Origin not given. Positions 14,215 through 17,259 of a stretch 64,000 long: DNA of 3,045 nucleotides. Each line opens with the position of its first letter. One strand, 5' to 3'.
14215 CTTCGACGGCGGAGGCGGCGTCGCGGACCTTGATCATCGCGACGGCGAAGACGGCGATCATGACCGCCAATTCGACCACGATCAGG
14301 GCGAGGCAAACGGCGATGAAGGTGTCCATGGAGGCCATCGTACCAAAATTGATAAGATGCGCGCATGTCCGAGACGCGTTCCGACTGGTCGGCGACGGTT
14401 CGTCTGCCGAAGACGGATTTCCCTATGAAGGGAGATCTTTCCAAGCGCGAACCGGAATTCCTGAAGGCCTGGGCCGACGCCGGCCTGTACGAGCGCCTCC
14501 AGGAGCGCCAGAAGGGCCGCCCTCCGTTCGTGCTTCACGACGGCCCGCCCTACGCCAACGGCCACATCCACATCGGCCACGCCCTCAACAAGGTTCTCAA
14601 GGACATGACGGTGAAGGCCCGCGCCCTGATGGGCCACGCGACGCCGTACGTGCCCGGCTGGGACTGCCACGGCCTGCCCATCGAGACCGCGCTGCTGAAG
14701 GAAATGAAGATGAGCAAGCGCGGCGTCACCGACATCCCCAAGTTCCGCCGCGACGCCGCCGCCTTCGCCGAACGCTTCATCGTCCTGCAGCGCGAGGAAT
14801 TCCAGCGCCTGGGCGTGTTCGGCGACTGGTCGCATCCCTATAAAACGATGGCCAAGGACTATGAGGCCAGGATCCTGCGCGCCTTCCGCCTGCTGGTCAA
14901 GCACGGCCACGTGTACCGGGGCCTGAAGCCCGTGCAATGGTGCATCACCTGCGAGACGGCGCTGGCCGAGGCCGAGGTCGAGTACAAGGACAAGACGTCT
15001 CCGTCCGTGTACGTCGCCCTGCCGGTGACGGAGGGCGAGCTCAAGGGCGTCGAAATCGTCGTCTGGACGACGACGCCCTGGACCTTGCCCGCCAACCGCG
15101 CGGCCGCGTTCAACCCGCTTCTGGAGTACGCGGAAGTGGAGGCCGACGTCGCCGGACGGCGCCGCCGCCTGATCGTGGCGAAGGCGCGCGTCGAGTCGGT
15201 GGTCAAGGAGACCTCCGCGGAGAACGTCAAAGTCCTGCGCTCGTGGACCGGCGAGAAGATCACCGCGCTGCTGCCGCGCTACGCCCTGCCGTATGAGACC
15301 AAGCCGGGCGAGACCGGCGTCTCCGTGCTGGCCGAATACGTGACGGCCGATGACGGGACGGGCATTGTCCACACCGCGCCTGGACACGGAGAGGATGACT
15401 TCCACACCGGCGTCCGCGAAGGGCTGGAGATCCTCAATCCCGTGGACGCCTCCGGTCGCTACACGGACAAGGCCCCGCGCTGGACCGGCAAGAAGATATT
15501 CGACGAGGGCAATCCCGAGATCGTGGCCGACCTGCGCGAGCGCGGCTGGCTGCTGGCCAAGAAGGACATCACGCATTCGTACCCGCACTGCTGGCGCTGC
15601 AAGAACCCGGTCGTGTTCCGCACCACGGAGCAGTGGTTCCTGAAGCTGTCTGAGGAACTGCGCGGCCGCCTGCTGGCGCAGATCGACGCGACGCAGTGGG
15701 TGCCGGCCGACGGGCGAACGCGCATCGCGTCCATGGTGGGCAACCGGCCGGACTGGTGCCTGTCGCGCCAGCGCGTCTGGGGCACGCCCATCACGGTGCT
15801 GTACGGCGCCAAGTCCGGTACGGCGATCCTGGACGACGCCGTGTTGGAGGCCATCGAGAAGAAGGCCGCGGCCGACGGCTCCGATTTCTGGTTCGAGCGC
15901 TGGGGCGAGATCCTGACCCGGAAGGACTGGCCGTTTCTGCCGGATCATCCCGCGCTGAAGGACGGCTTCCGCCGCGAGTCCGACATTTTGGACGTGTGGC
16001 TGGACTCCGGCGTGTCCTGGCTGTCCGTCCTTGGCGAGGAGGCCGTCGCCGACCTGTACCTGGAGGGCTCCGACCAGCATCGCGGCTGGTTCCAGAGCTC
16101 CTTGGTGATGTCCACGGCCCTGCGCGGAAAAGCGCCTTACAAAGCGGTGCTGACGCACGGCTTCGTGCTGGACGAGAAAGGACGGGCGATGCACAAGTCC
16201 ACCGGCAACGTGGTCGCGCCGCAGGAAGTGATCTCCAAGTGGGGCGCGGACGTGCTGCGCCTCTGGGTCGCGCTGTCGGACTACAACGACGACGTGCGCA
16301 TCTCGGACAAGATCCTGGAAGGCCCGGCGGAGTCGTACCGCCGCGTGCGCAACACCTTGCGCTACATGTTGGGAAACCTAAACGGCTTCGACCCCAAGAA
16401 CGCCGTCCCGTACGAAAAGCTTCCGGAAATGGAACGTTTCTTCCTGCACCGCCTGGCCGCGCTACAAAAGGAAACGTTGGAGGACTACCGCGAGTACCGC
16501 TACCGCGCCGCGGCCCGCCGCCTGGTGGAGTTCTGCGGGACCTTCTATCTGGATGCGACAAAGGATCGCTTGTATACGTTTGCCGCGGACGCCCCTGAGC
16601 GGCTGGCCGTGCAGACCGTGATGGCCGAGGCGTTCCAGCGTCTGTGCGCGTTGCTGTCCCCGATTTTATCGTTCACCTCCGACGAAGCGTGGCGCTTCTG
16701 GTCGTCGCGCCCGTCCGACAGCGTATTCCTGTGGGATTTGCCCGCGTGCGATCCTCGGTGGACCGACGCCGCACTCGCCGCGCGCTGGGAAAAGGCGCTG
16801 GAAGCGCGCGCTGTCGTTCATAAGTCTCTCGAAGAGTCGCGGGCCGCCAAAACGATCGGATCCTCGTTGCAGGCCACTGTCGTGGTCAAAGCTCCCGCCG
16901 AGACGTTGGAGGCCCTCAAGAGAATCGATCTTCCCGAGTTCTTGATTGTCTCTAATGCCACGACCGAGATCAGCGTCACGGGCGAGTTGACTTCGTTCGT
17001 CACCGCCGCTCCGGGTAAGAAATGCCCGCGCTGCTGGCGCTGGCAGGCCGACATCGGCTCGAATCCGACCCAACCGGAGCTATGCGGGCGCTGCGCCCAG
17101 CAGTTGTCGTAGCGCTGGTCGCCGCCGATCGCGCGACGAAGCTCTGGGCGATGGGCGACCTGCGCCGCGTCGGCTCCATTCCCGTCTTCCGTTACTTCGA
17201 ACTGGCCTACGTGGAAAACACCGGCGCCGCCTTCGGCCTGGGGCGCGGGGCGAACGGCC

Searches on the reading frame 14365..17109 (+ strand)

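Call 21: search_protein_families(library=pfam, proteins=[window:14365-17109:+], max_evalue=0.001)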
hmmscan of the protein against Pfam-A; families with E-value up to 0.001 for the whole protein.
window:14365-17109:+ (915 aa): 6 families
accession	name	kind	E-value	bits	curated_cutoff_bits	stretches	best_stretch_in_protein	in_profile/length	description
PF00133.28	tRNA-synt_1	-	7.3e-125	417.4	22.7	1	32-647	2-414/414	tRNA synthetases class I (I, L, M and V)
PF08264.19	Anticodon_1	-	7.2e-22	78.3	25.1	1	691-840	2-147/148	Anticodon-binding domain of tRNA ligase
PF09334.17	tRNA-synt_1g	-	2.8e-19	69.6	20.1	1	62-206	8-136/391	tRNA synthetases class I (M)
PF01921.24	tRNA-synt_1f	-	3.5e-07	29.9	27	1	576-664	252-338/360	tRNA synthetases class I (K)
PF06827.20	zf-FPG_IleRS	-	5.9e-05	23.3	21.3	1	884-912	1-29/30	Zinc finger found in FPG and IleRS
PF01406.26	tRNA-synt_1e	-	0.00017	21.5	27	0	566-652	212-297/301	tRNA synthetases class I (C) catalytic domain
